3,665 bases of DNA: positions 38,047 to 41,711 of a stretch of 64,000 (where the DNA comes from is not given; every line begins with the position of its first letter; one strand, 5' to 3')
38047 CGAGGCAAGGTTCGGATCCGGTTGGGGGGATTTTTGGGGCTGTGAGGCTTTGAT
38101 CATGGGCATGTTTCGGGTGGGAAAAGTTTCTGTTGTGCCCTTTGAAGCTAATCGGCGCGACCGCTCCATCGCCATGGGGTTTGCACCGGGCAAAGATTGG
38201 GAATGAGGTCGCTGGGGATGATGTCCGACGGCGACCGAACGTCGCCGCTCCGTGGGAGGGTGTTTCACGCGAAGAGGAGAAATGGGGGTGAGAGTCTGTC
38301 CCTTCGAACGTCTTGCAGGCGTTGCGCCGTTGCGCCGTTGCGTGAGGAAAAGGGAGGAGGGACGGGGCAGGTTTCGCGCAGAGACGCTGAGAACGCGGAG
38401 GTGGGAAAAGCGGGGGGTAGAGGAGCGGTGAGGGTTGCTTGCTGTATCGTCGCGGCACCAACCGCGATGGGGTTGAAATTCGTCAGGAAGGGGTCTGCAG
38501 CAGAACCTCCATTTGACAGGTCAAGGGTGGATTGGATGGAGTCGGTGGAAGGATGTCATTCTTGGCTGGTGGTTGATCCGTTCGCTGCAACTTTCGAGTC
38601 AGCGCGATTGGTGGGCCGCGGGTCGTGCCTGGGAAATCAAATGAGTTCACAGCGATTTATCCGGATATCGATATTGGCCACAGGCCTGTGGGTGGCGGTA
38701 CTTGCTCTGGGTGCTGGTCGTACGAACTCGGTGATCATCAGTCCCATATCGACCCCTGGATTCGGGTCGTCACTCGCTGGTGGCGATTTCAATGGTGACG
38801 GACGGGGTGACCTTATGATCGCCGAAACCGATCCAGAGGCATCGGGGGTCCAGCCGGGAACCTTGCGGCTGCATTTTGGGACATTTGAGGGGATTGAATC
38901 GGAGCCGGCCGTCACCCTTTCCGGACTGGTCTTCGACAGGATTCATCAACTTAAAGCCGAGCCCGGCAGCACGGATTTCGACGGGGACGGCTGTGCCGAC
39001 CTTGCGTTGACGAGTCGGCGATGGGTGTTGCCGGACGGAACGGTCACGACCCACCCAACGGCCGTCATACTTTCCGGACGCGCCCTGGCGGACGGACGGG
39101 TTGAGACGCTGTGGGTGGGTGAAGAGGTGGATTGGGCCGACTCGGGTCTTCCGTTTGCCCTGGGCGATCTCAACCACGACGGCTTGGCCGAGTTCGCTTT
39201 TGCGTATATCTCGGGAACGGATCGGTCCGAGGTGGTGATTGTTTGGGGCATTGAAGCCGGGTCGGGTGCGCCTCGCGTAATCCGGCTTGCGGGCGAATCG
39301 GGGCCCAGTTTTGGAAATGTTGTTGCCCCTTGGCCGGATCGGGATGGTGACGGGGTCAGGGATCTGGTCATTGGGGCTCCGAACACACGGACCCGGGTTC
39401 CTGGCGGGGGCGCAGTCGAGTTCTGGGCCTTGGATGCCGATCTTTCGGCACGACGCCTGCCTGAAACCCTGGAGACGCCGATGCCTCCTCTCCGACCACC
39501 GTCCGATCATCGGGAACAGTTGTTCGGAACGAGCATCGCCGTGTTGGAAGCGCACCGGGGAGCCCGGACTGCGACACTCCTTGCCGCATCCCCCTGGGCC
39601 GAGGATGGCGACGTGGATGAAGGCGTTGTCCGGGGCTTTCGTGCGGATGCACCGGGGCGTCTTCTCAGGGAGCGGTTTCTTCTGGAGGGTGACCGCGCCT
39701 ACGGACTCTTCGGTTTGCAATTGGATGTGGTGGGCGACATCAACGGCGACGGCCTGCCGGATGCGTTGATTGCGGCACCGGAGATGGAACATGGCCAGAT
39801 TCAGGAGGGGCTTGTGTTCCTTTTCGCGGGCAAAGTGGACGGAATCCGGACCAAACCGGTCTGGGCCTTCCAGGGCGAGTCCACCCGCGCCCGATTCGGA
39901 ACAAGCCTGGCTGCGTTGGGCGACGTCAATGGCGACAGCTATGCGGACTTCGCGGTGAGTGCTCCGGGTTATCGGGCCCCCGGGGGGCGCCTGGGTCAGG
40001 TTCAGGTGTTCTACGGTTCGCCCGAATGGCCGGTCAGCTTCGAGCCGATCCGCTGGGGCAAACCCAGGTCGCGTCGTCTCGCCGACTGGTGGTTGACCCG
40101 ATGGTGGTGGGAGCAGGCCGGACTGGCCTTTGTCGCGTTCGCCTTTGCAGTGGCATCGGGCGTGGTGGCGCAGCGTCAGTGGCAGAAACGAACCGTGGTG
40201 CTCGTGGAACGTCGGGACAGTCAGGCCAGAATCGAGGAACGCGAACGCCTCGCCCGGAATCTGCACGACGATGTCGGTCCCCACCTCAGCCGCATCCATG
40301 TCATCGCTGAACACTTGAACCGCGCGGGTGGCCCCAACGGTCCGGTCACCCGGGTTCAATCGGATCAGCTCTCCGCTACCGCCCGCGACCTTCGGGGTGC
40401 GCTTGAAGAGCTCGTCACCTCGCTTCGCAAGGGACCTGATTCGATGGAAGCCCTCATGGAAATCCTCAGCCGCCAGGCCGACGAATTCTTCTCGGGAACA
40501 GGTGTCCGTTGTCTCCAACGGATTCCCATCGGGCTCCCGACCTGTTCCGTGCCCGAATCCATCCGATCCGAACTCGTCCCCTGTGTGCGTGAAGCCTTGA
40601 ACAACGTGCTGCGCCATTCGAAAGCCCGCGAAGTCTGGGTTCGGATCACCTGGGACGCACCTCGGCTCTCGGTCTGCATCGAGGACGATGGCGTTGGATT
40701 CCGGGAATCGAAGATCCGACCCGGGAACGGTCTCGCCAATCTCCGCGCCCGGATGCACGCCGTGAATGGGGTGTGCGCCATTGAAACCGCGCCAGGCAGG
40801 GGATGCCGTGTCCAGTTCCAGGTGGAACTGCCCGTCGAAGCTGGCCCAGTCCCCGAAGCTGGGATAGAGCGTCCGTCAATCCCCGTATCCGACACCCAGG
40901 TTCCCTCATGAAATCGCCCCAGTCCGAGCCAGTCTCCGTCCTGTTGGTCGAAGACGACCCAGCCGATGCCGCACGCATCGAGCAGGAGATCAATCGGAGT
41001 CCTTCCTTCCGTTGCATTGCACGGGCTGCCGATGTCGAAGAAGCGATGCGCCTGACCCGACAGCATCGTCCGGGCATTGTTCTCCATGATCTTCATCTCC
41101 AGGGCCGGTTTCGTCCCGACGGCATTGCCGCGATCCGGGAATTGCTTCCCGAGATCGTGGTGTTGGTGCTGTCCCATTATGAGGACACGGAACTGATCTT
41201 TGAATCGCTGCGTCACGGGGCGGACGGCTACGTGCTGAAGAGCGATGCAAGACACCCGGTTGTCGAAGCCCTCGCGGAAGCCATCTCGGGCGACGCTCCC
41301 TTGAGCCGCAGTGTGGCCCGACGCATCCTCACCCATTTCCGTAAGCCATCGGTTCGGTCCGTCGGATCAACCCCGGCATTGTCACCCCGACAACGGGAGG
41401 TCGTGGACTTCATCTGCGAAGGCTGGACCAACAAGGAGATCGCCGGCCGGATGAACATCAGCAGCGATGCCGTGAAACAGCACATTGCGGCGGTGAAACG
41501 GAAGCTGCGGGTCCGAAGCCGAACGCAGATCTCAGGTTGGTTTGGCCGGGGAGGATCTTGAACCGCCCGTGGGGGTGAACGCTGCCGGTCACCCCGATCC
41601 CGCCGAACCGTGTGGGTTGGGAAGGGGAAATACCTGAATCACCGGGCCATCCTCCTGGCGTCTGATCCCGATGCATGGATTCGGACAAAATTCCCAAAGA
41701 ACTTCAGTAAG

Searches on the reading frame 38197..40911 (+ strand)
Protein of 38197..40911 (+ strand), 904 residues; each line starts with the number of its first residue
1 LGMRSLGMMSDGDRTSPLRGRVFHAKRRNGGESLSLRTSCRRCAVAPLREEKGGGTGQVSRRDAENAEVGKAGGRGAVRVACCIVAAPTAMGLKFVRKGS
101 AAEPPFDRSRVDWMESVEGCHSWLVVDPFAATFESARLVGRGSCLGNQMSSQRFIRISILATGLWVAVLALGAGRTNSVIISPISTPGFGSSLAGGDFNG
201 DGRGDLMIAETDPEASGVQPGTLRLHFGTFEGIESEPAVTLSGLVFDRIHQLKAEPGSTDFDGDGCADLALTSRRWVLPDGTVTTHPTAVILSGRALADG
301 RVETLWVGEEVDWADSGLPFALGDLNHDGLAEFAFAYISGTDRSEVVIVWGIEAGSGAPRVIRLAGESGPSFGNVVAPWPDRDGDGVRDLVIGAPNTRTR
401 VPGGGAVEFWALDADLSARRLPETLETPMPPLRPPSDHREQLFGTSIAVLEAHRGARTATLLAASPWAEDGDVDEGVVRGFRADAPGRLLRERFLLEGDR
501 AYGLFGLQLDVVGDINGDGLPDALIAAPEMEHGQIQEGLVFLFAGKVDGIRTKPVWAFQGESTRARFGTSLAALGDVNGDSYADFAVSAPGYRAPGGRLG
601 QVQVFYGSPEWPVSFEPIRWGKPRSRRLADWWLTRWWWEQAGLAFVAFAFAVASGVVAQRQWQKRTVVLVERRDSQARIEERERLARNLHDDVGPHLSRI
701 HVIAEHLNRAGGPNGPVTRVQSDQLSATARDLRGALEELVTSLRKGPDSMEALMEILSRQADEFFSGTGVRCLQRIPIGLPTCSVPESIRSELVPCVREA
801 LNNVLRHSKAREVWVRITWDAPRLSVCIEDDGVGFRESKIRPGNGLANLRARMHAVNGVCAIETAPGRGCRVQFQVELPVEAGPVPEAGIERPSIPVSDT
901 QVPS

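Call 5: search_protein_families(library=pfam, proteins=[window:38197-40911:+], max_evalue=0.01)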
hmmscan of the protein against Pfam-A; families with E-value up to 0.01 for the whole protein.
window:38197-40911:+ (904 aa): 5 families
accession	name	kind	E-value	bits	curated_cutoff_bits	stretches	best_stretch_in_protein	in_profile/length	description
PF01839.29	FG-GAP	-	5.4e-30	103.2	22.1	4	567-605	1-37/37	FG-GAP repeat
PF13517.12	FG-GAP_3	-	9e-13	49.1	26.9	1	514-587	1-61/61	FG-GAP-like repeat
PF02518.31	HATPase_c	-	4.2e-10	40.5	26.4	1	792-878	5-109/111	Histidine kinase-, DNA gyrase B-, and HSP90-like ATPase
PF07730.19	HisKA_3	-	2.9e-08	34.6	24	1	681-746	1-66/68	Histidine kinase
PF13581.12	HATPase_c_2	-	1.3e-05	25.6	27.4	1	784-843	23-87/127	Histidine kinase-like ATPase domain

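Call 30: find_related_loci(query=window:38536-40911:+, collection=genome_contigs, flank=10000)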
Query window:38536-40911:+ (791 aa) in genome_contigs; peptide patterns used: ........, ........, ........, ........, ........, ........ (x = any residue, [..] = any of these).
54 stretches matched a pattern, but none encodes a relative of the query by tblastn (E <= 1e-3).

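Call 51: search_protein_families(library=ncbifam, proteins=[window:38536-40911:+], max_evalue=0.01)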
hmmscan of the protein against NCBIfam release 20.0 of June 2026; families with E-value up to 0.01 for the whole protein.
window:38536-40911:+ (791 aa): 10 families
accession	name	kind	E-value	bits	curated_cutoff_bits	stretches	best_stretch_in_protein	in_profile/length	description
NF047322.1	HK_morpho_MacS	equivalog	1.3e-16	60.7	300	1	532-763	147-366/367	MacS family sensor histidine kinase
NF008649.0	PRK11644.1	equivalog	3.6e-16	59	408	1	568-759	303-492/499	signal transduction histidine-protein kinase/phosphatase UhpB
NF007896.0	PRK10600.1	equivalog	5.1e-16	58.4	578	1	565-761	387-583/598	nitrate/nitrite two-component system sensor histidine kinase NarX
NF052443.1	SensHisKinMctS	equivalog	8.1e-16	57.4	700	1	558-759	240-442/457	two-component system sensor histidine kinase MctS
NF008184.0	PRK10935.1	equivalog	1.7e-13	50.1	553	1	564-762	359-556/565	nitrate/nitrite two-component system sensor histidine kinase NarQ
NF052531.1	Strep_LiaS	equivalog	2.3e-12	46.8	450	1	671-763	232-325/328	envelope stress sensor histidine kinase LiaS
NF047786.1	his_kin_MadS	equivalog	9.5e-12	44.7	500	1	558-763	220-433/434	MadS family sensor histidine kinase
NF047539.1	XAC2610_fam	domain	2.8e-07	30.9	35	0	83-103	4-24/89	XAC2610-related protein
NF033792.0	ActS_PrrB_HisK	equivalog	0.00011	21.2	350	1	577-725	210-356/423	ActS/PrrB/RegB family redox-sensitive histidine kinase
NF045988.1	HisKinRegBRhodob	equivalog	0.0012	17.2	570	1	677-727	321-370/462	sensor histidine kinase RegB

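Call 62: find_related_loci(query=window:38536-40911:+, collection=metagenome_contigs, flank=10000)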
Query window:38536-40911:+ (791 aa) in metagenome_contigs; peptide patterns used: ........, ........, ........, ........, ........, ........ (x = any residue, [..] = any of these).
54 stretches matched a pattern; 1 encode a relative of the query (tblastn E <= 1e-3); 1 distinct loci.
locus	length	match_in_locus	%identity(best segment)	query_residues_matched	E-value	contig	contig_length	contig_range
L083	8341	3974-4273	28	516-650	2e-6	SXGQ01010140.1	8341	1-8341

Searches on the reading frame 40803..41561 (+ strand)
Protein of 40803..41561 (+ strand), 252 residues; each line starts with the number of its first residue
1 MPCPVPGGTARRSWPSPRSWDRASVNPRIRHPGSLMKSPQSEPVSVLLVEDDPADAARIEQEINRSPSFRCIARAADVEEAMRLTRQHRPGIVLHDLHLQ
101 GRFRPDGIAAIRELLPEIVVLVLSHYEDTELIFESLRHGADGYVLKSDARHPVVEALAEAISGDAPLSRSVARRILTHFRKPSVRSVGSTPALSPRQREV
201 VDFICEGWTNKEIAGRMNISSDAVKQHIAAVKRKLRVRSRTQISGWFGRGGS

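Call 5: search_protein_families(library=pfam, proteins=[window:40803-41561:+], max_evalue=0.01)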
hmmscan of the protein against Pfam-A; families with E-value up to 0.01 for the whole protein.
window:40803-41561:+ (252 aa): 8 families
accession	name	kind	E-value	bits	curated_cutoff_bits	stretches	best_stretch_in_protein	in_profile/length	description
PF00196.25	GerE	-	3.6e-15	55.8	23.5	1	192-243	2-53/57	Bacterial regulatory proteins, luxR family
PF00072.30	Response_reg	-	1.5e-13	51.3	30.2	1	46-153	1-106/111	Response regulator receiver domain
PF08281.18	Sigma70_r4_2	-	2.7e-09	37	25.7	1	192-235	10-54/54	Sigma-70, region 4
PF04545.22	Sigma70_r4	-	5.1e-06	26.4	24.1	1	193-236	5-49/50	Sigma-70, region 4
PF01726.22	LexA_DNA_bind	-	0.0011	19.2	23.7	0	192-235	3-54/65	LexA DNA binding domain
PF07638.17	Sigma70_ECF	-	0.0023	18.3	21.1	1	193-237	136-181/185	ECF sigma factor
PF13384.12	HTH_23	-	0.0029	17.8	24.6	0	199-230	9-40/50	Homeodomain-like domain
PF13518.12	HTH_28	-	0.0072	16.8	25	0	198-229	3-34/52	Helix-turn-helix domain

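Call 63: find_encoding_contigs(protein=window:40908-41561:+, flank=8000, max_places=10)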
Protein window:40908-41561:+ (217 aa): 5 contigs read that carry it; 4 places shown.
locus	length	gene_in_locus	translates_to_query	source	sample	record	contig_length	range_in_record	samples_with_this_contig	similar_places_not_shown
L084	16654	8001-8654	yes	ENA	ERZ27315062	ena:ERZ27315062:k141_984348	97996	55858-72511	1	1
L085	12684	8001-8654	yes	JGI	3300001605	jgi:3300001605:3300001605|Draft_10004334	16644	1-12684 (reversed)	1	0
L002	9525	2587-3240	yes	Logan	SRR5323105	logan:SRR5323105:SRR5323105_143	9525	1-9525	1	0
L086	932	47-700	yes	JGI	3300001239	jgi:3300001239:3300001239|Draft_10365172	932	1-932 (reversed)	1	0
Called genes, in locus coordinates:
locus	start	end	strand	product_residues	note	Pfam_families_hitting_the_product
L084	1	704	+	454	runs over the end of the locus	PF02403:Seryl_tRNA_N, PF00587:tRNA-synt_2b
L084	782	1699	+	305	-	PF02311:AraC_binding, PF00165:HTH_AraC (weak), PF12833:HTH_18, PF00165:HTH_AraC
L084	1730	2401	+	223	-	PF09997:DUF2238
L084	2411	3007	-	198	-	-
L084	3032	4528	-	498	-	PF07969:Amidohydro_3, PF01979:Amidohydro_1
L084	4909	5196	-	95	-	-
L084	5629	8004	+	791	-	PF13517:FG-GAP_3 (faint), PF01839:FG-GAP, PF07730:HisKA_3, PF02518:HATPase_c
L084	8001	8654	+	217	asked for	PF00072:Response_reg, PF00196:GerE, PF04545:Sigma70_r4 (weak), PF08281:Sigma70_r4_2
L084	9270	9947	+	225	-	PF00196:GerE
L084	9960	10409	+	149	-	-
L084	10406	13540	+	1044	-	-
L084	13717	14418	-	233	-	-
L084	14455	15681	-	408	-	-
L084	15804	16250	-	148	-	PF01850:PIN (weak)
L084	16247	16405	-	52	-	-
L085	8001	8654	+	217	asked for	PF00072:Response_reg, PF00196:GerE, PF04545:Sigma70_r4 (weak), PF08281:Sigma70_r4_2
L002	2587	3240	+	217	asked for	PF00072:Response_reg, PF00196:GerE, PF04545:Sigma70_r4 (weak), PF08281:Sigma70_r4_2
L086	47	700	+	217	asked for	PF00072:Response_reg, PF00196:GerE, PF04545:Sigma70_r4 (weak), PF08281:Sigma70_r4_2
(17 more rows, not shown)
